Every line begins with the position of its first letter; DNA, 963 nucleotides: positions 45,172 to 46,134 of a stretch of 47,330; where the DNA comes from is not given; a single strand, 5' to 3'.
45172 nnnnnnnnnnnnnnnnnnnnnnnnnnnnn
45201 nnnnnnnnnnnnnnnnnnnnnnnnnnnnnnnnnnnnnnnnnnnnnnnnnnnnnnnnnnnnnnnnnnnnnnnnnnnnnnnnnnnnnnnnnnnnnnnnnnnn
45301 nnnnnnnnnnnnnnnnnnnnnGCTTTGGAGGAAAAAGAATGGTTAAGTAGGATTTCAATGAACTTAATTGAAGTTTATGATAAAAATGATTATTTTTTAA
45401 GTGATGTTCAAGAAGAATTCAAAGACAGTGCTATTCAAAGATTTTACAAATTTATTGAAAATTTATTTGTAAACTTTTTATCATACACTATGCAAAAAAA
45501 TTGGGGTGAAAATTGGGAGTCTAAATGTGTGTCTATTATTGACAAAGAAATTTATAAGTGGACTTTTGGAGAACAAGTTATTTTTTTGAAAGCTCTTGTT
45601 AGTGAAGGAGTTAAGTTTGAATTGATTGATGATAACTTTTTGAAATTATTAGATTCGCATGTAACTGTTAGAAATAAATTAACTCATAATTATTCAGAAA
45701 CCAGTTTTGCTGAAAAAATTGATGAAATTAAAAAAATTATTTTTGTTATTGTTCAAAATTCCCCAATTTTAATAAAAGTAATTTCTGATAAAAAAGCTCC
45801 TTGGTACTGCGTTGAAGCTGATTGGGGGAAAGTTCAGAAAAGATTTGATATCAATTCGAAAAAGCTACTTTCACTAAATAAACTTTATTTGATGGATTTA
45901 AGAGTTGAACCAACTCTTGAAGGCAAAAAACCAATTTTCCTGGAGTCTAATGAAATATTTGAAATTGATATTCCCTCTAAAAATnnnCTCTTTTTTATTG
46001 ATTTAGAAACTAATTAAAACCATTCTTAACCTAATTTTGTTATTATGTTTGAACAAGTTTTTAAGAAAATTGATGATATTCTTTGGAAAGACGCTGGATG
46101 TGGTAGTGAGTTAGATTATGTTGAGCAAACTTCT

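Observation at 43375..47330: Helical-repeat protein with HEPN-like Rx4H domain directly upstream of a type I R-M methyltransferase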

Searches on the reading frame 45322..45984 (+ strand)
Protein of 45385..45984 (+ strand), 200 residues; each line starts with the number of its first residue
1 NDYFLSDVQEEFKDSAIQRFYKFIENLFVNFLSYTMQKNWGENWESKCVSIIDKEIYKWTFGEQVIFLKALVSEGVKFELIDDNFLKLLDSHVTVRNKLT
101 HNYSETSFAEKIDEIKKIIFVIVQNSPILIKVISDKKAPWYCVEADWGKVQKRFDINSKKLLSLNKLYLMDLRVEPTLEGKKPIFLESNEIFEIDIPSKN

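Call 13: find_homologous_proteins(query=window:45385-45984:+, max_evalue=0.01)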
Query window:45385-45984:+: 121 candidates shared short words with the query, none scored E <= 0.01.

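Call 18: search_protein_families(library=pfam, proteins=[window:45385-45984:+], max_evalue=10)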
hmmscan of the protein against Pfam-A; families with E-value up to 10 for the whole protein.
window:45385-45984:+ (200 aa): 3 families
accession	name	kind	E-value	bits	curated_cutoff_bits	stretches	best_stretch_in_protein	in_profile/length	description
PF06872.16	EspG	-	0.04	12.9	25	1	88-190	16-121/383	EspG protein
PF18731.6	HEPN_Swt1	-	0.12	13.1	27.5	1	24-111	6-103/115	Swt1-like HEPN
PF08780.16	NTase_sub_bind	-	0.14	12.6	31.8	1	12-116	29-110/126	Nucleotidyltransferase substrate binding protein like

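Call 19: search_protein_families(library=phrogs, proteins=[window:45385-45984:+], max_evalue=10)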
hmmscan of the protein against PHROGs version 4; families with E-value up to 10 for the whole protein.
window:45385-45984:+ (200 aa): 2 families
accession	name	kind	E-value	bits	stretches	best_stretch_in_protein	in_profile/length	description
phrog_30555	-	unknown function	0.13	13.5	1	143-171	6-34/53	-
phrog_2429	-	moron, auxiliary metabolic gene and host takeover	1.4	10.2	0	26-119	17-77/82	involved in bacteriocin production or immunity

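Call 34: search_solved_structures(query=A2, max_evalue=10, show_alignments=3)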
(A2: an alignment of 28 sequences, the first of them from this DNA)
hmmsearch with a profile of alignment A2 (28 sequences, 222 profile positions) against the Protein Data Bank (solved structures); distinct sequences matched with E-value up to 10: 5.
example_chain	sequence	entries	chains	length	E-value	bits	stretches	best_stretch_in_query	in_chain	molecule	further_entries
4nkv_A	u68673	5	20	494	0.1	14.9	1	103-150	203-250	Steroid 17-alpha-hydroxylase/17,20 lyase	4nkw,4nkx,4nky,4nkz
6wr1_A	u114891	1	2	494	0.1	14.9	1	103-150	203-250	Steroid 17-alpha-hydroxylase/17,20 lyase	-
3ruk_A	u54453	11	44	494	0.1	14.9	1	103-150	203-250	Steroid 17-alpha-hydroxylase/17,20 lyase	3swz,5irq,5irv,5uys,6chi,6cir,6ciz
6qat_A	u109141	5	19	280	0.41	13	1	53-111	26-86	Serine/threonine-protein kinase ULK2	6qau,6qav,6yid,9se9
2ysr_A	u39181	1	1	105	0.58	12.5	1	69-119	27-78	DEP domain-containing protein 1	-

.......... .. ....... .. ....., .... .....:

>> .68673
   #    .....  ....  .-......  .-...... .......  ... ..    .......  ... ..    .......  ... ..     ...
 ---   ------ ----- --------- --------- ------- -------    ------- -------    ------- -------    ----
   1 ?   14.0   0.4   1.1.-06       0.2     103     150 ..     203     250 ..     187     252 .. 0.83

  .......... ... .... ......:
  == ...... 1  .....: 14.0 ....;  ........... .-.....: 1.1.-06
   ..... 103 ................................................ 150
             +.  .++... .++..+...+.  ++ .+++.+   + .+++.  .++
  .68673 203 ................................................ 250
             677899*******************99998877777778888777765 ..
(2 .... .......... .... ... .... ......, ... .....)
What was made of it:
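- On HEPN superfamily: PDB sequence profile search found no HEPN chain (call 34).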

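Call 35: search_protein_families(library=pfam, alignment_id=A2, max_evalue=1)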
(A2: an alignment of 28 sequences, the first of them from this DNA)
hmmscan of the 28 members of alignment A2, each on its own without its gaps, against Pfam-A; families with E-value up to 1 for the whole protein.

A. member 1, seq(221 aa): 4 families
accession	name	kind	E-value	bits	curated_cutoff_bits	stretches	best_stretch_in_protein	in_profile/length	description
PF06872.16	EspG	-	0.05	12.6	25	1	109-211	16-121/383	EspG protein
PF23150.1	CFAP61_dimer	-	0.12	13.1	27.9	1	14-48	80-114/119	CFAP61 dimerisation domain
PF18731.6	HEPN_Swt1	-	0.15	12.8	27.5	1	45-132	6-103/115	Swt1-like HEPN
PF22532.2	WIV_dom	-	0.2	11.9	27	1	10-58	21-65/66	Nonstructural protein, WIV domain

B. families by the number of members that match (of 28 scanned): 34 families (the first 25 are shown)
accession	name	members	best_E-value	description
PF18731.6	HEPN_Swt1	11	0.00014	Swt1-like HEPN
PF18739.6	HEPN_Apea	4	0.011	Apea-like HEPN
PF18737.6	HEPN_MAE_28990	2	0.00058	MAE_28990/MAE_18760-like HEPN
PF07751.16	Abi_2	2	0.029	Abi-like protein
PF13643.11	DUF4145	2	0.094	Domain of unknown function (DUF4145)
PF23974.1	DUF7300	1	0.00028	Domain of unknown function (DUF7300)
PF18735.6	HEPN_RiboL-PSP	1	0.00043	RiboL-PSP-HEPN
PF25118.1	EFL1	1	0.0054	Elongation factor-like GTPase 1-like domain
PF06456.18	Arfaptin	1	0.0056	Arfaptin-like domain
PF00135.34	COesterase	1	0.012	Carboxylesterase family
PF18143.6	HAD_SAK_2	1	0.015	HAD domain in Swiss Army Knife RNA repair proteins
PF25417.1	DUF7889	1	0.016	Family of unknown function (DUF7889)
PF10382.14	ZGRF1-like_N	1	0.022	DNA helicase ZGRF1-like, N-terminal domain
PF21233.3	RIOX1_C_WH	1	0.029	Ribosomal oxygenase 1, C-terminal winged helix domain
PF20253.3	DUF6604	1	0.03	Family of unknown function (DUF6604)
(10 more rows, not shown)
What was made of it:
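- On HEPN superfamily: 11/28 members hit HEPN_Swt1, best E=1.4e-4 (call 35).
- Weak Pfam hits are concentrated in the HEPN clan: Swt1 in 11/28 members; Apea, MAE_28990, Abi_2, DUF4145, RiboL-PSP, Csm6, HepT and KEN in fewer (call 35).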

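Call 42: predict_structure(alignment_id=A2)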
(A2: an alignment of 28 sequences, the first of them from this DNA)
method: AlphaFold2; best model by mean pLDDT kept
length: 221 residues; sequences in the alignment: 28
mean_pLDDT: 88.8   pTM: 0.86
mean pLDDT of the five models: 88.8, 88.4, 88.4, 87.6, 86.9
residues with pLDDT >= 90: 162; 70-90: 36; 50-70: 19; < 50: 4
segments of 3 or more residues with pLDDT < 50: none
pLDDT, mean of each block of 10 residues (from residue 1): 71 91 93 91 95 94 91 92 96 95 97 94 74 93 93 96 87 86 96 72 84 78 39
secondary structure, 60 per line:
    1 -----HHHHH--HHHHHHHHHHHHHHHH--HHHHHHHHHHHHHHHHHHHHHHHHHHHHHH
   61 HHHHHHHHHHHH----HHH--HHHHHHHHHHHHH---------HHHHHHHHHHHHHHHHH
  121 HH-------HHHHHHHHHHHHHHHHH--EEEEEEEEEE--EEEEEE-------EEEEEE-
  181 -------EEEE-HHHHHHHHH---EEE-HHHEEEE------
elements in order: H6-10 H13-28 H31-72 H82-94 H104-122 H130-146 E149-158 E161-166 E174-179 E188-191 H193-201 E205-207 E212-215

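Call 44: fold_search(model_id=the predicted structure, library=pdb)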
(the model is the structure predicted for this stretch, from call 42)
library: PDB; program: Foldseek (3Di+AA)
matches with E <= 10: 377; with E <= 0.001: 0
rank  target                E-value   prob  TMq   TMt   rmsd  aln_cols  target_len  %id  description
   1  9w39_C                3.9e-02  0.77  0.21  0.14  15.9       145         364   10  Structure of human 26S proteasome complexed with midnolin, 19S proteasome with Ubl bound (released 2026-04-01)
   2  9brn                  9.7e-02  0.06  0.12  0.06  19.4       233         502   11  Crystal Structure of Human G Protein-Coupled Receptor Kinase 5 in Complex with GRL050-22 (released 2025-11-12)
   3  2hsb                  1.7e-01  0.69  0.27  0.40   7.9       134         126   14  Crystal structure of a hepn domain containing protein (af_0298) from archaeoglobus fulgidus at 1.95 A resolution (released 2006-08-15)
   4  5gvd_A                1.9e-01  0.77  0.21  0.28   4.3        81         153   12  Human TDRD3 DUF1767-OB domains (released 2017-06-14)
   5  8k0g_F                2.4e-01  0.30  0.18  0.11  20.2       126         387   17  Cryo-EM structure of human 26S RP (Ed state) bound to K11/K48-branched ubiquitin (Ub) chain composed of four Ub. (released 2025-01-22)
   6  9bw4_E                2.7e-01  0.60  0.22  0.17   7.1       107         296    9  TXNL1-bound proteasome (released 2025-06-11)
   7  2exd_MODEL_1_A        2.8e-01  0.94  0.20  0.52   3.6        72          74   17  The solution structure of the C-terminal domain of a nfeD homolog from Pyrococcus horikoshii (released 2006-12-12)
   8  5yep_C                2.8e-01  0.60  0.28  0.42   7.3       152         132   16  Crystal structure of SO_3166-SO_3165 from Shewanella oneidensis (released 2018-03-28)
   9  6wjd_C                2.8e-01  0.28  0.19  0.13  14.0       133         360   10  SA-like state of human 26S Proteasome with non-cleavable M1-linked hexaubiquitin and E3 ubiquitin ligase E6AP/UBE3A (released 2020-08-05)
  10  5ejr                  3.5e-01  0.12  0.19  0.10  13.7       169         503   12  Structure of Dictyostelium Discoideum Myosin VII MyTH4-FERM MF2 domain (released 2016-07-06)
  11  6m6w_B                3.9e-01  0.60  0.30  0.46   6.8       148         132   15  Crystal structure the toxin-antitoxin MntA-HpeT mutant-Y104A (released 2020-09-30)
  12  6wvd                  3.9e-01  0.06  0.15  0.10  21.7       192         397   10  Human JAGN1 (released 2021-01-13)
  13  7bxo_F                4.4e-01  0.54  0.30  0.46   6.9       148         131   16  Crystal structure of the toxin-antitoxin with AMP-PNP (released 2020-09-30)
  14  2qtq_B                4.4e-01  0.11  0.15  0.16  14.2       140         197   17  Crystal structure of a predicted dna-binding transcriptional regulator (saro_1072) from novosphingobium aromaticivoran (released 2007-08-21)
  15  6m6w_H                4.9e-01  0.57  0.30  0.47   6.2       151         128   10  Crystal structure the toxin-antitoxin MntA-HpeT mutant-Y104A (released 2020-09-30)
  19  7bxo_G                5.5e-01  0.41  0.27  0.41   7.5       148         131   14  Crystal structure of the toxin-antitoxin with AMP-PNP (released 2020-09-30)
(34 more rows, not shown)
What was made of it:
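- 45325..45762 (+): HEPN-like helical bundle, residues ~651-796: helix-1 662-677, helix-2 680-721 with E695, insert helix 731-743 with G732, helix-3 753-769, helix-4 778-795. Weak Foldseek hits to HEPN structures 2hsb, 5yep, 6m6w and 7bxo (call 44).
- On HEPN superfamily: Foldseek HEPN hits 2hsb, 5yep, 6m6w and 7bxo have E=0.17-0.55 and TM 0.40-0.47 (call 44).
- HEPN structures take 6 of the top 20 Foldseek PDB hits of the C-terminal model (call 44).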

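Call 80: search_dna_similar(query=window:45385-45984:+, collection=plasmids, mode=protein, max_evalue=0.01, max_rows=15)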
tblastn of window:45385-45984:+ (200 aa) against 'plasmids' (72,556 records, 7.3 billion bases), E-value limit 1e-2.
No match.
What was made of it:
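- Tried and rejected: tblastn of the C-terminus against plasmids found no match (call 80).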

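Call 89: fold_search(model_id=the predicted structure, library=viral)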
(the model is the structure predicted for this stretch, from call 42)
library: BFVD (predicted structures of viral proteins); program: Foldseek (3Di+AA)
matches with E <= 10: 352; with E <= 0.001: 0
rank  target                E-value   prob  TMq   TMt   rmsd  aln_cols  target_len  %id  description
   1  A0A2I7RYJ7            6.0e-02  0.16  0.15  0.14  14.7       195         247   10  (no name in the UniProt tables at hand)
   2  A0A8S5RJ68            2.0e-01  0.15  0.19  0.24  24.5       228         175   12  NfeD-like C-terminal domain-containing protein [virus sp. ctML55]
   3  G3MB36                2.0e-01  0.08  0.15  0.15  15.1       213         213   10  Gp656 [Bacillus phage G]
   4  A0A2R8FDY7            2.5e-01  0.09  0.16  0.14  17.5       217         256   11  BHLH domain-containing protein [Brazilian cedratvirus IHUMI]
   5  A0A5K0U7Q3            3.1e-01  0.93  0.17  0.23   2.6        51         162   12  Uncharacterized protein [Yasminevirus sp. GU-2018]
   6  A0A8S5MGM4            3.1e-01  0.60  0.20  0.45  14.6       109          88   10  Uncharacterized protein [Podoviridae sp. ct1h53]
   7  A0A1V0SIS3            3.1e-01  0.38  0.22  0.26  14.8       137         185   10  Translation initiation factor 1A / IF-1 [Klosneuvirus KNV1]
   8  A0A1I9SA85            5.4e-01  0.11  0.17  0.05  14.4       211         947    9  DNA-directed DNA polymerase [Rhodococcus phage Weasels2]
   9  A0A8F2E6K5            5.4e-01  0.11  0.16  0.05  14.8       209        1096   11  DNA-directed DNA polymerase [Streptomyces phage TunaTartare]
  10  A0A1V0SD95            5.7e-01  0.84  0.22  0.24   3.2        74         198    8  Translation initiation factor 1A / IF-1 [Indivirus ILV1]
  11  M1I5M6                6.1e-01  0.20  0.21  0.16  12.6       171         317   12  Surface protein [Paramecium bursaria Chlorella virus IL3A]
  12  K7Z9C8                6.1e-01  0.05  0.14  0.12  18.3       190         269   15  Putative BTB/POZ domain-containing protein [Megavirus courdo11]
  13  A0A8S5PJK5            6.8e-01  0.28  0.22  0.42   6.4       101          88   13  Uncharacterized protein [Siphoviridae sp. ctL0q1]
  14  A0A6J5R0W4            6.8e-01  0.13  0.18  0.28  16.2       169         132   12  Uncharacterized protein [uncultured Caudovirales phage]
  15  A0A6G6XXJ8            6.8e-01  0.11  0.17  0.17  13.0       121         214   16  (no name in the UniProt tables at hand)
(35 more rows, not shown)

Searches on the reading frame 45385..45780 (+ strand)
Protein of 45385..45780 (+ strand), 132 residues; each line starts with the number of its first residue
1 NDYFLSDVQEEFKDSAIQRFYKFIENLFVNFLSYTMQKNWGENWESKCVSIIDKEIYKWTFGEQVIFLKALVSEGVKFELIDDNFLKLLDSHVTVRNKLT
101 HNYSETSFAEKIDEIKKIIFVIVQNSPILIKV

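Call 18: search_protein_families(library=pfam, proteins=[window:45385-45780:+], max_evalue=10)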
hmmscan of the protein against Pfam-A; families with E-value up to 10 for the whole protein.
window:45385-45780:+ (132 aa): 3 families
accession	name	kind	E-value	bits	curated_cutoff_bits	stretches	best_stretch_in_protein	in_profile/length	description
PF18731.6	HEPN_Swt1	-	0.039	14.7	27.5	1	24-114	6-106/115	Swt1-like HEPN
PF08780.16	NTase_sub_bind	-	0.048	14.1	31.8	1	11-117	28-111/126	Nucleotidyltransferase substrate binding protein like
PF04533.18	Herpes_U44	-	0.11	12.6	25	1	43-99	89-145/202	Herpes virus U44 protein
